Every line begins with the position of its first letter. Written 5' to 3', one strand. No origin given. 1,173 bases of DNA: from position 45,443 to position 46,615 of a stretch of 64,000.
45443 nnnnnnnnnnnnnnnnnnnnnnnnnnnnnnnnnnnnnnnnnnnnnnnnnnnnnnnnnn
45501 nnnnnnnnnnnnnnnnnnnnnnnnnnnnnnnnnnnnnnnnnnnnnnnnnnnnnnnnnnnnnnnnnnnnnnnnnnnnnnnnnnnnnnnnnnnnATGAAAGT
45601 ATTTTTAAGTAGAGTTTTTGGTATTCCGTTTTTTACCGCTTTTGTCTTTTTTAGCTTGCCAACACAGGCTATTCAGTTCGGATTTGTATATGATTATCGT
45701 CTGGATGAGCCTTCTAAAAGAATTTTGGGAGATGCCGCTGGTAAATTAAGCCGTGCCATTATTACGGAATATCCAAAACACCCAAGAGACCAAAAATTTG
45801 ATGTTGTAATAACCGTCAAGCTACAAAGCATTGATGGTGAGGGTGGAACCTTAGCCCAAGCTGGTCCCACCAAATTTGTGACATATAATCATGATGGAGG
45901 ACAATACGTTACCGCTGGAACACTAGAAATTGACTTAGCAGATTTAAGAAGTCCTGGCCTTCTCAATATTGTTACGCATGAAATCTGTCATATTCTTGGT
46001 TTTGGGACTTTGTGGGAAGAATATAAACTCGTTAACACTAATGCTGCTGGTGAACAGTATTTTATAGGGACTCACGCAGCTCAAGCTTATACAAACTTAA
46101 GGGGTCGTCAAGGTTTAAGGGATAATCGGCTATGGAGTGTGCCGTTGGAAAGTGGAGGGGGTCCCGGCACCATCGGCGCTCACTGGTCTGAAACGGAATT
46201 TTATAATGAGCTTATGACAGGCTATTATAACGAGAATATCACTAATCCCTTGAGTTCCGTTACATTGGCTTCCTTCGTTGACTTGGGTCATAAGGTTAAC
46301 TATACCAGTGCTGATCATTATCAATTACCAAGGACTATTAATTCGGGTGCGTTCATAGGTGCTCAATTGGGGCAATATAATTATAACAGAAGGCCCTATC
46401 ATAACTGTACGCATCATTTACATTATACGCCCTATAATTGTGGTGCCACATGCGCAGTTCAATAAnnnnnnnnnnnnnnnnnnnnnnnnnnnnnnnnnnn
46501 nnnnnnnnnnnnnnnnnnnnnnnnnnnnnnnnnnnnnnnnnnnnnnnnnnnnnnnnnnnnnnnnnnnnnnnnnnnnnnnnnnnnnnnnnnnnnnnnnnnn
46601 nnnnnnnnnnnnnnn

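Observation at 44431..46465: Tandem eukaryote-type secreted proteases: papain-like C1 peptidase next to a leishmanolysin-like M8 peptidase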

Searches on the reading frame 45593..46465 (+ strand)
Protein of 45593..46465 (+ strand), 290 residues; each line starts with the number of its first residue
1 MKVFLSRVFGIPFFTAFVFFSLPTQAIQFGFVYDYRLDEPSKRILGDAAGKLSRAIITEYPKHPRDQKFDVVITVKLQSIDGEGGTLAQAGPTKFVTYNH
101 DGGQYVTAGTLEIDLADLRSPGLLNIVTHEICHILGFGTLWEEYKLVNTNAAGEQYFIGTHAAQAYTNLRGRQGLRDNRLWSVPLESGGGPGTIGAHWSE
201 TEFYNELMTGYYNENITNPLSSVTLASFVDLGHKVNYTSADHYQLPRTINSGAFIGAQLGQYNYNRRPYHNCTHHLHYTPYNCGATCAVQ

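Call 3: search_protein_families(library=pfam, proteins=[window:45593-46465:+], max_evalue=0.1)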
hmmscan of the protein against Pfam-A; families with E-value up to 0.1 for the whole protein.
window:45593-46465:+ (290 aa): 1 family
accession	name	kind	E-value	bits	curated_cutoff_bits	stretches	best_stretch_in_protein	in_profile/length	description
PF01457.22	Peptidase_M8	-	1.8e-11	43.9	21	1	108-245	197-337/529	Leishmanolysin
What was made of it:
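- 45593..46465 (+): Mini-leishmanolysin M8 metzincin, 290 aa. Signal peptide residues 1-26, catalytic core about residues 27-245, Cys/His-rich tail about residues 266-290. Pfam PF01457 43.9 bits, covering only profile positions 197-337 of 529 (call 3).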

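Call 4: search_protein_families(library=ncbifam, proteins=[window:45593-46465:+], max_evalue=0.1)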
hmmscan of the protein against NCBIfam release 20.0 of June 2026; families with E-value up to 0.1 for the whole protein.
window:45593-46465:+ (290 aa): 2 families
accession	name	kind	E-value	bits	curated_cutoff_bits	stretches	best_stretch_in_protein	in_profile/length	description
NF033876.2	flagella_HExxH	equivalog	0.0096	15.4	205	1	71-133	73-139/384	flagellinolysin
NF038122.1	metallo_LGF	subfamily_domain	0.015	15.3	80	1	124-151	144-171/274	NF038122 family metalloprotease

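Call 6: search_solved_structures(query=window:45593-46465:+, max_evalue=1, show_alignments=2)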
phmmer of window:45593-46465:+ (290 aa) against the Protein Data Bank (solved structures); distinct sequences matched with E-value up to 1: 2.
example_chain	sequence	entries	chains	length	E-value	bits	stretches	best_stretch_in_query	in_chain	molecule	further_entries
1lml_A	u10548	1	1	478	1.8e-05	27.7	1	76-241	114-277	LEISHMANOLYSIN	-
2wmc_A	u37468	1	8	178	0.86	12.3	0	152-214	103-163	EUKARYOTIC TRANSLATION INITIATION FACTOR 4E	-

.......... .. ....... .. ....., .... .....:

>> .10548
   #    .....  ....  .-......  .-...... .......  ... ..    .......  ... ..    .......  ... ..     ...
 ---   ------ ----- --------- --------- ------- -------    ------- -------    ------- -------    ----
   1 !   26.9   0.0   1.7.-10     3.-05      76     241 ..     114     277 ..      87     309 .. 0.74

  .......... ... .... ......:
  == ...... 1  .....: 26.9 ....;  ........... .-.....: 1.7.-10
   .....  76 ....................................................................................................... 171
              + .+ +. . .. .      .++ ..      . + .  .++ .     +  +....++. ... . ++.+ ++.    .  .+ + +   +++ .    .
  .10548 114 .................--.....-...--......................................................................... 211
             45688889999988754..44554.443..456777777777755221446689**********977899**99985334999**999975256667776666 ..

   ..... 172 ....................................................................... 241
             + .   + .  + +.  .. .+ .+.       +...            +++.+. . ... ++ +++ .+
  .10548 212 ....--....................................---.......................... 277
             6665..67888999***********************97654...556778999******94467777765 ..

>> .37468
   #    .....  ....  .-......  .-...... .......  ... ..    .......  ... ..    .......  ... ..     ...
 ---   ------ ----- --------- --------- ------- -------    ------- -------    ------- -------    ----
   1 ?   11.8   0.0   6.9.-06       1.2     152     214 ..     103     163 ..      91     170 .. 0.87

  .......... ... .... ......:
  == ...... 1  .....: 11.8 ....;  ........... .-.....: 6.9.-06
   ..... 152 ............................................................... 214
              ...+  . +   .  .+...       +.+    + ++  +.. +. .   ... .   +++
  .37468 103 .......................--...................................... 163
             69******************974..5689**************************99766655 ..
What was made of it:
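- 45977..45991 (+): M8 zinc-binding HEICH (His129, Glu130, His133). Aligned to HEMAH of 1lml (call 6).
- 46181..46216 (+): M8 third zinc ligand His197 (GAHW) and Met-turn Met208 (NELMTG). Aligned to GSHI and DELM of 1lml (call 6).
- Closest known: Leishmanolysin / GP63. Different: 290 aa against about 600 aa for the GP63 precursor (general knowledge); the solved chain is 478 residues (call 6).
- Checked: HEICH aligns with HEMAH, GAHW with GSHI, and NELM with DELM of leishmanolysin 1lml (call 6).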

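Call 8: find_homologous_proteins(query=window:45593-46465:+, max_evalue=0.001)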
Query window:45593-46465:+ (290 aa): 193 proteins with E <= 0.001 among 1153 candidates; the best 120 are listed.
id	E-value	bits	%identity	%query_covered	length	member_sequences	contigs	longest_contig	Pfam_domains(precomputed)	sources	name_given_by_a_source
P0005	1.1e-179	614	90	100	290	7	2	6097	PF01457.23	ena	-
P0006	2.6e-69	252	49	89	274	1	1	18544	PF01457.23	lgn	-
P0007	6.2e-69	251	49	89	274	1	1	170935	PF01457.23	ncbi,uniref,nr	ncbi:zinc metalloendopeptidase [Candidatus Odyssella thessalonicensis]|uniref:zinc metalloendopeptid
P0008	2.4e-68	249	47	96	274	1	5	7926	PF01457.23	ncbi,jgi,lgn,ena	-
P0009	4.7e-67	245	47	94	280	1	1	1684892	PF01457.23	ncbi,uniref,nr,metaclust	ncbi:leishmanolysin-related zinc metalloendopeptidase [Candidatus Paracaedibacter symbiosus]|uniref:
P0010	6.2e-58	215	43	100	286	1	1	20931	PF01457.23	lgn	-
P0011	4.7e-50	189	41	90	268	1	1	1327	PF01457.23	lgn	-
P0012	3.5e-31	127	43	62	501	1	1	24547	PF03160.21,PF01457.23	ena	-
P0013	1.2e-30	125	38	79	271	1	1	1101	PF01457.23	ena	-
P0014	6.4e-30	123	44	61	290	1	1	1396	PF00413.31,PF01457.23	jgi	jgi:hypothetical protein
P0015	3.2e-29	120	40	73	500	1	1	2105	PF03160.21,PF01457.23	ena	-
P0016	3.7e-29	120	39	70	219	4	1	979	PF01457.23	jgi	jgi:hypothetical protein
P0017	1.2e-28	119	41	66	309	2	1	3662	PF01457.23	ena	-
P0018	2.0e-28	118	45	57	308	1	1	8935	PF01457.23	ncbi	ncbi:MAG: leishmanolysin-related zinc metalloendopeptidase, partial [Microcystaceae cyanobacterium]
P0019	2.1e-28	118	39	70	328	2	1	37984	PF01457.23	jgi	jgi:hypothetical protein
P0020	3.3e-28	117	42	66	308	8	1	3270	PF01457.23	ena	-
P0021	4.7e-28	117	40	59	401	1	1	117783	PF01457.23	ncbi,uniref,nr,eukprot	ncbi:Leishmanolysin-like [Hondaea fermentalgiana]|uniref:Leishmanolysin-like n=1 Tax=Hondaea ferment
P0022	9.6e-28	116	40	61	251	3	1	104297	PF01457.23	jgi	jgi:hypothetical protein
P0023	1.0e-27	116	38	81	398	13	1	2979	PF02369.23,PF01457.23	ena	-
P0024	1.5e-27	115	39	71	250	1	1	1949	PF01457.23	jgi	-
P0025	2.2e-27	114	40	64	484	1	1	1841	PF02369.23,PF01457.23,PF02368.25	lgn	-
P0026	2.3e-27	114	42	61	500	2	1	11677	PF17789.8,PF02369.23,PF01457.23,PF02368.25,PF26918.1,PF26198.1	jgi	jgi:hypothetical protein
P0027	3.3e-27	114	41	61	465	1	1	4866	PF17789.8,PF02369.23,PF01457.23,PF02368.25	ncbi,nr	ncbi:MAG TPA: leishmanolysin-related zinc metalloendopeptidase [Gemmatimonadales bacterium]|nr:leish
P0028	4.3e-27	113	43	61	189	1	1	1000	PF01457.23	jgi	jgi:hypothetical protein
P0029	7.2e-27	113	41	68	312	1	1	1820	PF01457.23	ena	-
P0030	1.4e-26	112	40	61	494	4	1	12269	PF02369.23,PF01457.23,PF02368.25,PF26918.1,PF09134.17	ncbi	ncbi:MAG: Ig-like domain-containing protein [Gemmatimonadales bacterium]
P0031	1.8e-26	111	36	77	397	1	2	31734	PF03160.21,PF01457.23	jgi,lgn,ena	-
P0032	2.1e-26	111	40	61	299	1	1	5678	PF01457.23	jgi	jgi:hypothetical protein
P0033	2.1e-26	111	41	61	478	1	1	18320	PF17789.8,PF02369.23,PF01457.23,PF02368.25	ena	-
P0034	2.4e-26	111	38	72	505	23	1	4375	PF02369.23,PF01457.23,PF02368.25,PF26918.1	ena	-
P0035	3.2e-26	111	44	61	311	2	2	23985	PF01457.23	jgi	-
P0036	3.5e-26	110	37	76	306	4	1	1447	PF01457.23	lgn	-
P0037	5.1e-26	110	40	67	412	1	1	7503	PF01457.23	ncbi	-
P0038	7.3e-26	109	36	69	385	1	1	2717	PF01457.23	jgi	jgi:Leishmanolysin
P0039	7.9e-26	109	36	76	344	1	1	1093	PF01457.23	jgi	jgi:hypothetical protein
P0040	8.7e-26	109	42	61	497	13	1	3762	PF02369.23,PF01457.23,PF02368.25,PF26918.1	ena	-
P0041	9.3e-26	109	38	66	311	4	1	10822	PF01457.23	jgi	jgi:hypothetical protein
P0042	9.7e-26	109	41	61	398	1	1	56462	PF13205.13,PF01457.23,PF19078.7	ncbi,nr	ncbi:MAG: Ig-like domain-containing protein, partial [Gallionella sp.]|nr:Ig-like domain-containing 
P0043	2.2e-25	108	36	72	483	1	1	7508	PF02369.23,PF01457.23,PF22359.3,PF02368.25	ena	-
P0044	3.4e-25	107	40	61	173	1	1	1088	PF01457.23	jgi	jgi:Leishmanolysin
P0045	4.1e-25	107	39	61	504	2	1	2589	PF02369.23,PF01457.23,PF02368.25,PF26918.1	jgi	jgi:hypothetical protein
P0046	4.5e-25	107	41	61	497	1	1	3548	PF02369.23,PF01457.23,PF02368.25,PF26918.1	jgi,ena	-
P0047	1.1e-24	106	35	76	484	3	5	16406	PF01457.23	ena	-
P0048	1.2e-24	105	39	49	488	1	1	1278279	PF17789.8,PF02369.23,PF01457.23,PF02368.25,PF26918.1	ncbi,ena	-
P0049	1.6e-24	105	35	81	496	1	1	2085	PF02369.23,PF01457.23,PF02368.25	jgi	jgi:hypothetical protein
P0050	2.5e-24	104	43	61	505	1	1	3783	PF02369.23,PF01457.23,PF26198.1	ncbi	-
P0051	3.1e-24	104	39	64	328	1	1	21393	PF01457.23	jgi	jgi:hypothetical protein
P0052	3.7e-24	104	35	83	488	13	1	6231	PF02369.23,PF01457.23,PF02368.25,PF26918.1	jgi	jgi:hypothetical protein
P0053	5.4e-24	103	42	59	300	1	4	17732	PF01457.23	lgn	-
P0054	2.1e-23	101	39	63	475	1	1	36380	PF01457.23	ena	-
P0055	2.2e-23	101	39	61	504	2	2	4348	PF02369.23,PF01457.23,PF02368.25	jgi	jgi:hypothetical protein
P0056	2.3e-23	101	43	58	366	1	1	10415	PF01457.23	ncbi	-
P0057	2.8e-23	101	35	88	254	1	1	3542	PF01457.23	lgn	-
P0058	3.7e-23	101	38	62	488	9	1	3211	PF02369.23,PF01457.23,PF02368.25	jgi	jgi:hypothetical protein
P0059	3.7e-23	101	40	61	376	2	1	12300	PF01457.23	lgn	-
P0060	4.0e-23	100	42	57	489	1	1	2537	PF01457.23,PF00353.26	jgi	jgi:hypothetical protein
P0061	4.4e-23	100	40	63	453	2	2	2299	PF01457.23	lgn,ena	-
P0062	5.3e-23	100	36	76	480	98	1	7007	PF01457.23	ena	-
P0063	5.8e-23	100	46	42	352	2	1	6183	PF01457.23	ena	-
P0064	7.4e-23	100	41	62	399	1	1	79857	PF01457.23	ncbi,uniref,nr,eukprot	ncbi:Leishmanolysin [Hondaea fermentalgiana]|uniref:Leishmanolysin n=1 Tax=Hondaea fermentalgiana Ta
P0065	9.8e-23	99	37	57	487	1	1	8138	PF02369.23,PF01457.23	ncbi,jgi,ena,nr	ncbi:MAG TPA: leishmanolysin-related zinc metalloendopeptidase [Gemmatimonadaceae bacterium]|nr:leis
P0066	1.2e-22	99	37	61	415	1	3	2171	PF01457.23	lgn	-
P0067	2.2e-22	98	40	62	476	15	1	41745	PF01457.23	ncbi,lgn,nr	ncbi:MAG: hypothetical protein NT171_20675 [Planctomycetota bacterium]|nr:hypothetical protein [Plan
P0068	2.3e-22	98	36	76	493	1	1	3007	PF01457.23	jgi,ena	jgi:hypothetical protein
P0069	2.5e-22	98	36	77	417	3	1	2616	PF02369.23,PF01457.23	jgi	jgi:hypothetical protein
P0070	2.7e-22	98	34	73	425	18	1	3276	PF01457.23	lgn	-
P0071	2.9e-22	98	39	62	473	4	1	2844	PF02369.23,PF01457.23,PF02368.25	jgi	-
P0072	3.5e-22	97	35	76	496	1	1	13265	PF01457.23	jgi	-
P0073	4.9e-22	97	36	68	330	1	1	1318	PF01457.23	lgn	-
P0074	5.0e-22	97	35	80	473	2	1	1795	PF01457.23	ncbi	ncbi:MAG: leishmanolysin-related zinc metalloendopeptidase, partial [Planctomycetia bacterium]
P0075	5.2e-22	97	35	76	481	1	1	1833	PF01457.23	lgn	-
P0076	6.3e-22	97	40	65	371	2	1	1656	PF01457.23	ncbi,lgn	-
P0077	7.0e-22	96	35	67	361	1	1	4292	PF01457.23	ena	-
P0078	7.3e-22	96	35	76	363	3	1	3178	PF01457.23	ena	-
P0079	8.3e-22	96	36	76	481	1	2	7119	PF01457.23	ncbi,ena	-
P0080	1.2e-21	96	39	61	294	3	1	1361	PF01457.23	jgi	jgi:hypothetical protein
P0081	1.3e-21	96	34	80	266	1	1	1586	PF01457.23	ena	-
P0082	2.0e-21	95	37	65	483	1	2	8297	PF01457.23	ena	-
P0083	2.3e-21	95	41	58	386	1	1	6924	PF01457.23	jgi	jgi:hypothetical protein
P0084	4.0e-21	94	38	61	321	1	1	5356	PF01457.23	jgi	jgi:hypothetical protein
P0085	5.3e-21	93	37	64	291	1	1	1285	PF01457.23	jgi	jgi:hypothetical protein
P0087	7.0e-21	93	35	68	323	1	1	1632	PF01457.23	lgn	-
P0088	8.3e-21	93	40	61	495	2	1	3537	PF02369.23,PF01457.23,PF02368.25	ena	-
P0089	9.1e-21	93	40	58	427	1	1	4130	PF01457.23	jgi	jgi:hypothetical protein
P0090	1.1e-20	92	41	58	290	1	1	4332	PF01457.23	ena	-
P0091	1.1e-20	92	39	61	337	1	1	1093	PF01457.23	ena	-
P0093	1.6e-20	92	38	58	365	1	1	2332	PF01457.23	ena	-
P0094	1.7e-20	92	41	58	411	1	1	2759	PF01457.23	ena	-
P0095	1.7e-20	92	35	68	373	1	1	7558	PF01457.23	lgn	-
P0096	1.9e-20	92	37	68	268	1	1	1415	PF01457.23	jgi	jgi:hypothetical protein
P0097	2.0e-20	92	37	61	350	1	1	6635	PF01457.23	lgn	-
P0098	2.5e-20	91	38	66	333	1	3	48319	PF01457.23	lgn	-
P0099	2.6e-20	91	39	61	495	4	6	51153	PF02369.23,PF01457.23,PF02368.25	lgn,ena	-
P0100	2.7e-20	91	38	47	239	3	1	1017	PF01457.23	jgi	jgi:hypothetical protein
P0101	3.3e-20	91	37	64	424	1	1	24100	PF19190.7,PF01457.23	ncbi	-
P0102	4.3e-20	90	42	58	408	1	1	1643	PF01457.23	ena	-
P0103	5.5e-20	90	42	58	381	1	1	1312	PF01457.23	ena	-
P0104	1.6e-19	89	35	70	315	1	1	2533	PF01457.23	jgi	jgi:hypothetical protein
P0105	1.7e-19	89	41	59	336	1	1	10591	PF01457.23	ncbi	-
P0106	2.1e-19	88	37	66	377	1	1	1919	PF01457.23,PF02368.25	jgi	jgi:hypothetical protein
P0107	2.2e-19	88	35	70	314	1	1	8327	PF01457.23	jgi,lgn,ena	-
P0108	2.4e-19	88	37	47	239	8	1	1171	PF01457.23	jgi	jgi:Leishmanolysin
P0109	2.4e-19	88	37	65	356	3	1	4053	PF01457.23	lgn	-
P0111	3.6e-19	87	37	71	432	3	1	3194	PF03160.21,PF01457.23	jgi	jgi:hypothetical protein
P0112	4.1e-19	87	36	73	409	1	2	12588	PF01457.23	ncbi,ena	-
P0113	7.1e-19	87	33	73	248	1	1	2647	PF01457.23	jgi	jgi:hypothetical protein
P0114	7.4e-19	86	39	58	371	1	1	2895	PF01457.23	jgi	jgi:hypothetical protein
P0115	7.5e-19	86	36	70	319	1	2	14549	PF01457.23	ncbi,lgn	ncbi:MAG: hypothetical protein AB7H71_14230 [Alphaproteobacteria bacterium]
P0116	7.6e-19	86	37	58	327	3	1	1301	PF01457.23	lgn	-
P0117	8.8e-19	86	32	69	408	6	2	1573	PF01457.23,PF22067.3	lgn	-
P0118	8.9e-19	86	38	58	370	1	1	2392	PF01457.23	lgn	-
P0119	1.4e-18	86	34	64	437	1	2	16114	PF02369.23,PF01457.23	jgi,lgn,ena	jgi:hypothetical protein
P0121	4.7e-18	84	41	53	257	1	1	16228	PF01457.23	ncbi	-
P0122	4.9e-18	84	38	64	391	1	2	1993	PF01457.23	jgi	jgi:hypothetical protein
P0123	5.1e-18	84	35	70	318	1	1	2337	PF01457.23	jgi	jgi:hypothetical protein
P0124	5.3e-18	84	40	58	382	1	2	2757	PF01457.23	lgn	-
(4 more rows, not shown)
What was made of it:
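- Named relatives score far higher: 245-251 bits for the Odyssella and Paracaedibacter M8 proteins, and mostly bacterial sequences at 105-127 bits below them (call 8).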

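Call 13: find_encoding_contigs(protein=P0009, flank=10000)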
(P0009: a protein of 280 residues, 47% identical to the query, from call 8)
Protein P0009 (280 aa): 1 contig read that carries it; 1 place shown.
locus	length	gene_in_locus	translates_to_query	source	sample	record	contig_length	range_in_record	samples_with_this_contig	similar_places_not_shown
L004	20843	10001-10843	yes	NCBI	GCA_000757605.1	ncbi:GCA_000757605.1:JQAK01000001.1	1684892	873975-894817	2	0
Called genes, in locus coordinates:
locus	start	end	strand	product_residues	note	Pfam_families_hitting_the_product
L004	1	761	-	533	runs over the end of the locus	PF01921:tRNA-synt_1f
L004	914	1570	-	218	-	-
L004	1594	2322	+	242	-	PF20260:PUA_4, PF04452:Methyltrans_RNA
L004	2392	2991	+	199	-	PF00081:Sod_Fe_N, PF02777:Sod_Fe_C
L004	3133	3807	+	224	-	PF13505:OMP_b-brl (weak)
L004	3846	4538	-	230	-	PF02390:Methyltransf_4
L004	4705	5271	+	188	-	PF00213:OSCP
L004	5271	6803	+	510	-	PF02874:ATP-synt_ab_N, PF00006:ATP-synt_ab, PF00306:ATP-synt_ab_C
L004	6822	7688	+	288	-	PF00231:ATP-synt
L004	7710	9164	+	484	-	PF02874:ATP-synt_ab_N, PF00006:ATP-synt_ab, PF22919:ATP-synt_VA_C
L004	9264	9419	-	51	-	-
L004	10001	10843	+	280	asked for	PF01457:Peptidase_M8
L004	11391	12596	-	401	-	-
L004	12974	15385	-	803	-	PF02190:LON_substr_bdg, PF08298:AAA_PrkA (weak), PF00004:AAA, PF07728:AAA_5, PF22667:Lon_lid, PF05362:Lon_C, PF13541:ChlI (weak)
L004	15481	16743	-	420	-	PF06689:zf-C4_ClpX, PF00493:MCM (faint), PF01078:Mg_chelatase (faint), PF05496:RuvB_N (faint), PF00004:AAA, PF07724:AAA_2, PF07728:AAA_5 (faint), PF10431:ClpB_D2-small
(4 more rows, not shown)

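Call 14: find_encoding_contigs(protein=P0007, flank=10000)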
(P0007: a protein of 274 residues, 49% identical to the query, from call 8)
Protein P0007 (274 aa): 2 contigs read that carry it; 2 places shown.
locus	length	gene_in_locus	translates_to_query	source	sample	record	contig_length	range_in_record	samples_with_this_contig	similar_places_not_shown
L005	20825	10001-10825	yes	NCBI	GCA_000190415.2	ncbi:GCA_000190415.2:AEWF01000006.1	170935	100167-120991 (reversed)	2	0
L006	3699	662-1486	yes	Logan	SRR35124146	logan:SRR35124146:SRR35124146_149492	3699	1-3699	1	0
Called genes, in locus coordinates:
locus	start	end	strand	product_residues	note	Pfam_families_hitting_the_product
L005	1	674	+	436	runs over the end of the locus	PF00285:Citrate_synt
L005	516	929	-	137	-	-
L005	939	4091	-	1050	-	-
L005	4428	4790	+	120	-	-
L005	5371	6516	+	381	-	-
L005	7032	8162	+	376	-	-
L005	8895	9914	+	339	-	-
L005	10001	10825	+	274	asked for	PF01457:Peptidase_M8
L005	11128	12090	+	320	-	PF00089:Trypsin (faint)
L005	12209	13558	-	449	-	PF12799:LRR_4 (faint)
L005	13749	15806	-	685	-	-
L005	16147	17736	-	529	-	PF08238:Sel1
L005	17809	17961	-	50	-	-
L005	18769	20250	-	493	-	PF02934:GatB_N, PF02637:GatB_Yqey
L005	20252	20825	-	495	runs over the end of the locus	PF01425:Amidase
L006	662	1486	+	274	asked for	PF01457:Peptidase_M8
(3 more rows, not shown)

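Call 30: find_encoding_contigs(protein=P0010, flank=10000)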
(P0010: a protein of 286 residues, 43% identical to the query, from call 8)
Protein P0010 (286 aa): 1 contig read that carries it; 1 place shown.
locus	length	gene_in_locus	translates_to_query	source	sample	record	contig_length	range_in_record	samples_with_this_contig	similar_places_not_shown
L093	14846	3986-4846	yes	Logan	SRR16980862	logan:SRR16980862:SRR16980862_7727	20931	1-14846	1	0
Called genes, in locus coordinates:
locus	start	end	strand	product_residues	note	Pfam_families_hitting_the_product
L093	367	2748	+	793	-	PF13606:Ank_3 (faint), PF12796:Ank_2, PF13857:Ank_5 (weak), PF00023:Ank (weak), PF13637:Ank_4, PF12796:Ank_2 (weak)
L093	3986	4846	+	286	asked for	PF01457:Peptidase_M8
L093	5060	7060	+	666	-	PF00501:AMP-binding, PF13193:AMP-binding_C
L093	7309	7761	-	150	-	PF09917:DUF2147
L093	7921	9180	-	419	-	PF03349:Toluene_X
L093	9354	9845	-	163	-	PF04965:GPW_gp25 (weak)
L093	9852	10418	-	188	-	-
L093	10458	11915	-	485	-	PF05943:VipB, PF18945:VipB_2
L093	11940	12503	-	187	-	PF05591:T6SS_VipA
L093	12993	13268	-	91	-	-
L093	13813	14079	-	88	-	-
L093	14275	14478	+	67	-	-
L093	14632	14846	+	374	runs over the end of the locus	PF02119:FlgI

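Call 43: predict_structure(alignment_id=A2)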
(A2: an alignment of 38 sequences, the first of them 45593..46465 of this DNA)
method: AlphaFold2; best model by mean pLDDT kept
length: 290 residues; sequences in the alignment: 38
mean_pLDDT: 79.9   pTM: 0.80
mean pLDDT of the five models: 79.9, 79.6, 78.7, 78.4, 77.6
residues with pLDDT >= 90: 156; 70-90: 52; 50-70: 35; < 50: 47
segments of 3 or more residues with pLDDT < 50: 1-3, 12-22, 249-261, 272-290
pLDDT, mean of each block of 10 residues (from residue 1): 50 45 72 91 96 91 72 92 80 81 84 91 95 96 94 95 94 68 91 92 93 92 97 95 79 45 66 46 36
secondary structure, 60 per line:
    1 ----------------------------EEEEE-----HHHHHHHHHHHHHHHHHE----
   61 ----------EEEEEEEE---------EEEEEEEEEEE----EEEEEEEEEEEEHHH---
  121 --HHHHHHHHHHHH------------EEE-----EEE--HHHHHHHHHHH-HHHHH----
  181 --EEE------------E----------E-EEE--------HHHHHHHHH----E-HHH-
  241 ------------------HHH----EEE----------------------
elements in order: E29-33 H39-55 E71-78 E88-98 E103-114 H123-134 E147-149 E155-157 H160-170 H172-176 E183-185 E211-213 H222-230 E266-268
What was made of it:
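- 45593..46465 (+): Model pLDDT 79.9 (call 43).
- On Leishmanolysin family, Pfam PF01457 / MEROPS M8: The fold starts at residue 29, right after the signal peptide (call 43).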
